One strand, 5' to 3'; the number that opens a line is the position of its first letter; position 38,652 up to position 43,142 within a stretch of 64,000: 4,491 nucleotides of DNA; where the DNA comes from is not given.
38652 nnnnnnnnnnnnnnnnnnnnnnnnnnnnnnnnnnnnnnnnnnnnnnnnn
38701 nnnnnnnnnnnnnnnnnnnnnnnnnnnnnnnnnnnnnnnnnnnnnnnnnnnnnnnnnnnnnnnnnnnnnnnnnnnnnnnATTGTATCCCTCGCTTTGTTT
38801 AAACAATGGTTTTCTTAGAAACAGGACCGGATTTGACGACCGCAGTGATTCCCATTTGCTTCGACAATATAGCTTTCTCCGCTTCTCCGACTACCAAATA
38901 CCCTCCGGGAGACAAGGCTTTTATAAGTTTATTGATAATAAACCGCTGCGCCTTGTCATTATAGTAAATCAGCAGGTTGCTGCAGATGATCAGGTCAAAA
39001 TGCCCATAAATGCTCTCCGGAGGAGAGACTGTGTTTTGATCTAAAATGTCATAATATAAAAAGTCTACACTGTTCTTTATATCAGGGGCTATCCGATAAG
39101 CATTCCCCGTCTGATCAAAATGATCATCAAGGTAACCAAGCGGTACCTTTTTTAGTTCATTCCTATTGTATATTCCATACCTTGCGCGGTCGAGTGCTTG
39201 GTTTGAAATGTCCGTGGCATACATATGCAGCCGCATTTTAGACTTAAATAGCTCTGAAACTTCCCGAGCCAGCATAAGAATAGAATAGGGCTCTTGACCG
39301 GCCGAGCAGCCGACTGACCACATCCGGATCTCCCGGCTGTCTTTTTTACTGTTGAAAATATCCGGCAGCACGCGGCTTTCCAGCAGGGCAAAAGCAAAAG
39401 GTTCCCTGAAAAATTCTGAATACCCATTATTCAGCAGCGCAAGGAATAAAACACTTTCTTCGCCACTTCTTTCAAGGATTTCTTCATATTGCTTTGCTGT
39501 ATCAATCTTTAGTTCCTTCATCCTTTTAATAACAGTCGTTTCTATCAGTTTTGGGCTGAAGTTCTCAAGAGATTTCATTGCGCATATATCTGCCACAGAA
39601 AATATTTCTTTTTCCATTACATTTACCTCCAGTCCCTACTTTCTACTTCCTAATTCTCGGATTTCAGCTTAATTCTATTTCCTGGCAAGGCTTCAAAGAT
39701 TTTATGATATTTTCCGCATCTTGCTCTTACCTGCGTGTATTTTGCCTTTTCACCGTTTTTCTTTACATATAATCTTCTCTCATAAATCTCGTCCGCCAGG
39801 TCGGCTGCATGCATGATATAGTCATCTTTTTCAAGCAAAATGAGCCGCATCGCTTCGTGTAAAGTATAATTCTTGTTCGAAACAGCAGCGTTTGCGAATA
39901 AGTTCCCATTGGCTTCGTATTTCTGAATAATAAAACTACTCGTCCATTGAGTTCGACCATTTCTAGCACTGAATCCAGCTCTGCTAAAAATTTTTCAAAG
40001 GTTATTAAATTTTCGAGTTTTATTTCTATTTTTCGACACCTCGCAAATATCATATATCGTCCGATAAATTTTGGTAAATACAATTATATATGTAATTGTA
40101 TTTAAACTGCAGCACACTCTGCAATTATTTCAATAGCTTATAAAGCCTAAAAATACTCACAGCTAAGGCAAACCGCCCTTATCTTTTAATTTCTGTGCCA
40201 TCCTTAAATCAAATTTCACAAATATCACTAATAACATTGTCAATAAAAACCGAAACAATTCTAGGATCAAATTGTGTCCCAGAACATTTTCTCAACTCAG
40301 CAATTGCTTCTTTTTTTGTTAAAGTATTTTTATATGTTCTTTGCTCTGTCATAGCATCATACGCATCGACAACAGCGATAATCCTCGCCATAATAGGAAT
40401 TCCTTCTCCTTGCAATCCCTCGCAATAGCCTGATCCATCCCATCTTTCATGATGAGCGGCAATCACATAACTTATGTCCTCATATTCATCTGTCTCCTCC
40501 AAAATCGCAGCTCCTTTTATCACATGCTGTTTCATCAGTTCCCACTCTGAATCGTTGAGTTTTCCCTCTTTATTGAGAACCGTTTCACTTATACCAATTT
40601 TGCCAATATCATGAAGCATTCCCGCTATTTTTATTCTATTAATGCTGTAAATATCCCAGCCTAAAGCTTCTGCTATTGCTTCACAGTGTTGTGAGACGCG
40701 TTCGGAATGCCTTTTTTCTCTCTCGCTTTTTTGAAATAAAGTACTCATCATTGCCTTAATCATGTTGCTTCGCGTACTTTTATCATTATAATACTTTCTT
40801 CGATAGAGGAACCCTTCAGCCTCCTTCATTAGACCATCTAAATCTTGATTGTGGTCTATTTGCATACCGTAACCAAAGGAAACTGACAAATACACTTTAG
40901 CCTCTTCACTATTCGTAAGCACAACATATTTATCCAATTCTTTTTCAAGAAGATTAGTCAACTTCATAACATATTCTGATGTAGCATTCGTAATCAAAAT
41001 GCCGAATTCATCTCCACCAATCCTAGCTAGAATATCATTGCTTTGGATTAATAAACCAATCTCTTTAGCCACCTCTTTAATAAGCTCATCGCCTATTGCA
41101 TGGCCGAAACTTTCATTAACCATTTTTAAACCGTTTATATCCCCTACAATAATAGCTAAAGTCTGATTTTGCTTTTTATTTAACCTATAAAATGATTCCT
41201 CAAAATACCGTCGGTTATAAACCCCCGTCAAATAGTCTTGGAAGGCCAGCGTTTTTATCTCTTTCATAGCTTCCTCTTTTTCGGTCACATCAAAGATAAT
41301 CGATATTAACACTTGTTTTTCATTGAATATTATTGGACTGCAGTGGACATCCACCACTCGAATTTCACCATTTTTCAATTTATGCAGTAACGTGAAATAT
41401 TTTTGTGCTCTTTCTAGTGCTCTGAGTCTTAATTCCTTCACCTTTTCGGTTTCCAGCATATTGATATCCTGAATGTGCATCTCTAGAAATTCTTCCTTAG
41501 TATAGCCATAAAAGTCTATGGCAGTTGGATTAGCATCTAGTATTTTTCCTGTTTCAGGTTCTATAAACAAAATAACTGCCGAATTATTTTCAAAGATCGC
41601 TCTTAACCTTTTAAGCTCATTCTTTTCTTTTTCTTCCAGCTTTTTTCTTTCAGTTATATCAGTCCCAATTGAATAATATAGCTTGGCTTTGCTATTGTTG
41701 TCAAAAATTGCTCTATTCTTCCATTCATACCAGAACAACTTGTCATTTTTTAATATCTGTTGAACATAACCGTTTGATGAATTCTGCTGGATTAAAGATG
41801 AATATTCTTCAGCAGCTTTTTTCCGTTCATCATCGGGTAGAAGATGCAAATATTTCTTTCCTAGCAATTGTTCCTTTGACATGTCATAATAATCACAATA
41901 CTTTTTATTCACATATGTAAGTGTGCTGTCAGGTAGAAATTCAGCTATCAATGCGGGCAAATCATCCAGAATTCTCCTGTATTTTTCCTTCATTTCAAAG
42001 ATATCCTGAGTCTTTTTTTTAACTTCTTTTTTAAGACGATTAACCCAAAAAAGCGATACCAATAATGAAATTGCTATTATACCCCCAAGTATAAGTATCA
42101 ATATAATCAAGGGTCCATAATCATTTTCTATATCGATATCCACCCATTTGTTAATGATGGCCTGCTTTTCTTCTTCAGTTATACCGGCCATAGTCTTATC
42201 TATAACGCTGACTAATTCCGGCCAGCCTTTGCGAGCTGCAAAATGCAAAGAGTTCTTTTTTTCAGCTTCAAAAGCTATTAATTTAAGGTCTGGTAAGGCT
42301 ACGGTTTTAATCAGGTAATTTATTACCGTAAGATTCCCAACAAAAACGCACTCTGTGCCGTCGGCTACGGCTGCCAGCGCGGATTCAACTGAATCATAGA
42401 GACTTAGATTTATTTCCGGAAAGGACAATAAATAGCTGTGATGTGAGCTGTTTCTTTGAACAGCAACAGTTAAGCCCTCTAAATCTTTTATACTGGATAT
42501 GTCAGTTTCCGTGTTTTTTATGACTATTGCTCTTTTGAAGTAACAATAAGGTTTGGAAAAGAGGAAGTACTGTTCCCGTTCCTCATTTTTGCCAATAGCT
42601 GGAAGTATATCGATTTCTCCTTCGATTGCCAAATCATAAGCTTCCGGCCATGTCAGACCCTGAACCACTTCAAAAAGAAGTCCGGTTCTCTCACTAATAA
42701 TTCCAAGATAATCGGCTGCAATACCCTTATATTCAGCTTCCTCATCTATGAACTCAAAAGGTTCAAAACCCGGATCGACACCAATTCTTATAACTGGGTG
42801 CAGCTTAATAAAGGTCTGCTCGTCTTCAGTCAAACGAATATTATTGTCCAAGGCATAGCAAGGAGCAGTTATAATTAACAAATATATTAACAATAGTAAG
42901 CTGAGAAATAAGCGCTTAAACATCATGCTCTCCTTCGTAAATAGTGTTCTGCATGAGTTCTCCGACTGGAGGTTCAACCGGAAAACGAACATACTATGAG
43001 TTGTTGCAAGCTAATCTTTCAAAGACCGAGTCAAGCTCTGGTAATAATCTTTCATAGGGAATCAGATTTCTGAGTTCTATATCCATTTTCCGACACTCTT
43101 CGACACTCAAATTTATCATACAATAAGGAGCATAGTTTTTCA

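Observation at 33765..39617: Orphan CheR methyltransferase chained to a hybrid histidine kinase and a REC-PAS-GGDEF-HD-GYP output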

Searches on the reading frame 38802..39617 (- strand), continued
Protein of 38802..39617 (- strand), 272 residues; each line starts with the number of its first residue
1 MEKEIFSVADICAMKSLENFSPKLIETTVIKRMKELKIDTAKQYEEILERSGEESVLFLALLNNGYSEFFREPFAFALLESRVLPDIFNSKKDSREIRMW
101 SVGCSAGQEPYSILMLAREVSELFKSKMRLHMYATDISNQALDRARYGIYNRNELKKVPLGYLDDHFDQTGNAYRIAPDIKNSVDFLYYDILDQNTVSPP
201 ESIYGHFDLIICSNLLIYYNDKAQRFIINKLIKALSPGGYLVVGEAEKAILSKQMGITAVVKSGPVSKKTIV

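Call 70: find_encoding_contigs(protein=P0071, flank=8000, max_places=2)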
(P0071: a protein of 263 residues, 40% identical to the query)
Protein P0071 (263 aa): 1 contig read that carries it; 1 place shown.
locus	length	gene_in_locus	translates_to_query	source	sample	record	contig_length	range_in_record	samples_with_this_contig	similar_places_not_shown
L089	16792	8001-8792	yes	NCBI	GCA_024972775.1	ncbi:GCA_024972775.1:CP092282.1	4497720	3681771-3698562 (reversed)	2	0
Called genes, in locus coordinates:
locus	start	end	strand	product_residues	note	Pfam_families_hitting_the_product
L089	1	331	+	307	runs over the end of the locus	-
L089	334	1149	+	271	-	PF00005:ABC_tran, PF13304:AAA_21 (weak)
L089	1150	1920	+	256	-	PF01061:ABC2_membrane, PF12698:ABC2_membrane_3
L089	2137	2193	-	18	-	-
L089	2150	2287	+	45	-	-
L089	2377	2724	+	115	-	PF03551:PadR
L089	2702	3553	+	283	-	-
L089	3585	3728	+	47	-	-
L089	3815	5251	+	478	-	PF13298:LigD_N, PF21686:LigD_Prim-Pol, PF01896:DNA_primase_S (weak)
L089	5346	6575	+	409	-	PF00079:Serpin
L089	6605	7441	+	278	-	PF03747:ADP_ribosyl_GH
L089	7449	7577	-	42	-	-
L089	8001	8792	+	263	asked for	PF01739:CheR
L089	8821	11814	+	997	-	PF02203:TarH, PF12729:4HB_MCP_1, PF00672:HAMP, PF01590:GAF, PF13185:GAF_2, PF00512:HisKA, PF02518:HATPase_c, PF00072:Response_reg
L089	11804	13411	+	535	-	PF00072:Response_reg, PF00990:GGDEF, PF13487:HD_5, PF01966:HD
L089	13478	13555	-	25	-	PF16935:Hol_Tox (weak)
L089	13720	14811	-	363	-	PF03193:RsgA_GTPase, PF00005:ABC_tran (weak), PF01926:MMR_HSR1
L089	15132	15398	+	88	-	PF02604:PhdYeFM_antitox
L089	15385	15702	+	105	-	PF05016:ParE_toxin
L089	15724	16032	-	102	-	-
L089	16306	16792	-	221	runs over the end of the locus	-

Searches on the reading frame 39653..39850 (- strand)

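Call 69: search_protein_families(library=pfam, proteins=[window:39653-39850:-], max_evalue=0.1)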
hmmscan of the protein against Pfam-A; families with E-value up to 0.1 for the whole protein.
window:39653-39850:- (66 aa): 1 family
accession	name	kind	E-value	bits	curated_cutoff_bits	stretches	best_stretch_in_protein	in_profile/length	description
PF20020.4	DUF6431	-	0.033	14.5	26.6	1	24-57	14-47/82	Domain of unknown function (DUF6431)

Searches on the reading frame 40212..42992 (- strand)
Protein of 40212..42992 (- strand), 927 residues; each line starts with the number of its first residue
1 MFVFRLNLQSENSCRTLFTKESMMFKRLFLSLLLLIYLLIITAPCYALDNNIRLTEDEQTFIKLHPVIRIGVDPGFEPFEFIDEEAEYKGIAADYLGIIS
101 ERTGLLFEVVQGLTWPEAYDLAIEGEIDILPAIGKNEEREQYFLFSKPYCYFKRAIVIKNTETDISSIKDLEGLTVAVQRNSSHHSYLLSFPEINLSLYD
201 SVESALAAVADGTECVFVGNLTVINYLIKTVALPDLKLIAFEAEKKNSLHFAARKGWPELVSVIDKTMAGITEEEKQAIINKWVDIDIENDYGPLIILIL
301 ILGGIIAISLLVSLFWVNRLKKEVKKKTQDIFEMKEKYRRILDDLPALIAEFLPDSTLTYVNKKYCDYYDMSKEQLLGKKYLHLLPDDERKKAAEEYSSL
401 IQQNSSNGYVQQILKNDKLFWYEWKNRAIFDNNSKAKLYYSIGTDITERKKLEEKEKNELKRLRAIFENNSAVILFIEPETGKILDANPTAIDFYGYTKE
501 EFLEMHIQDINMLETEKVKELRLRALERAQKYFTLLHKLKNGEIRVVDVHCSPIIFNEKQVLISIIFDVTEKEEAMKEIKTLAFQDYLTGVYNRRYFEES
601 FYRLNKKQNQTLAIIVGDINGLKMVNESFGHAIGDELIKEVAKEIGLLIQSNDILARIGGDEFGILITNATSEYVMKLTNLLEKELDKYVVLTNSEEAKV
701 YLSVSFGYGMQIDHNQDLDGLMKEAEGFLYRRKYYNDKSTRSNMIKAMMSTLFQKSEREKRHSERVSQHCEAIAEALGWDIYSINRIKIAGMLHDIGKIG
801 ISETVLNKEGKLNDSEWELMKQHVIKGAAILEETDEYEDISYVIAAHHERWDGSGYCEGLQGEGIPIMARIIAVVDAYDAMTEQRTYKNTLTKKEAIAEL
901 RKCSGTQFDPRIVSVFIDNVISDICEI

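Call 5: search_protein_families(library=pfam, proteins=[window:40212-42992:-], max_evalue=0.01)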
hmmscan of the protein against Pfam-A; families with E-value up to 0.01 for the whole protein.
window:40212-42992:- (927 aa): 10 families
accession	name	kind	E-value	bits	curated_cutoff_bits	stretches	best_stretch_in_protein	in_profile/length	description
PF13487.12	HD_5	-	2.6e-38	131.9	27.2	1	747-912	2-170/170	HD domain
PF00990.26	GGDEF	-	1.8e-33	116.1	23.8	1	583-733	1-155/161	Diguanylate cyclase, GGDEF domain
PF00497.25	SBP_bac_3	-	8.7e-24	84.2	26.4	1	68-284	1-130/132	Bacterial extracellular solute-binding proteins, family 3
PF13426.13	PAS_9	-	3.9e-23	82.1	27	2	475-571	4-103/103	PAS domain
PF01966.28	HD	-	4.5e-21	75.7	22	1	761-881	3-116/116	HD domain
PF08448.16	PAS_4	-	6.8e-18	65.4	23.1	2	342-450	1-109/110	PAS fold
PF00989.32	PAS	-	4e-13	49.8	22.6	2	462-562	2-104/113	PAS fold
PF08447.18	PAS_3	-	2e-12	47.6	25.6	2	359-437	2-83/89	PAS fold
PF13188.13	PAS_8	-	1.7e-11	44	21.8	1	462-518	2-55/65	PAS domain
PF08668.18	HDOD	-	0.0027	17.7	22.9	1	757-805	93-139/196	HDOD domain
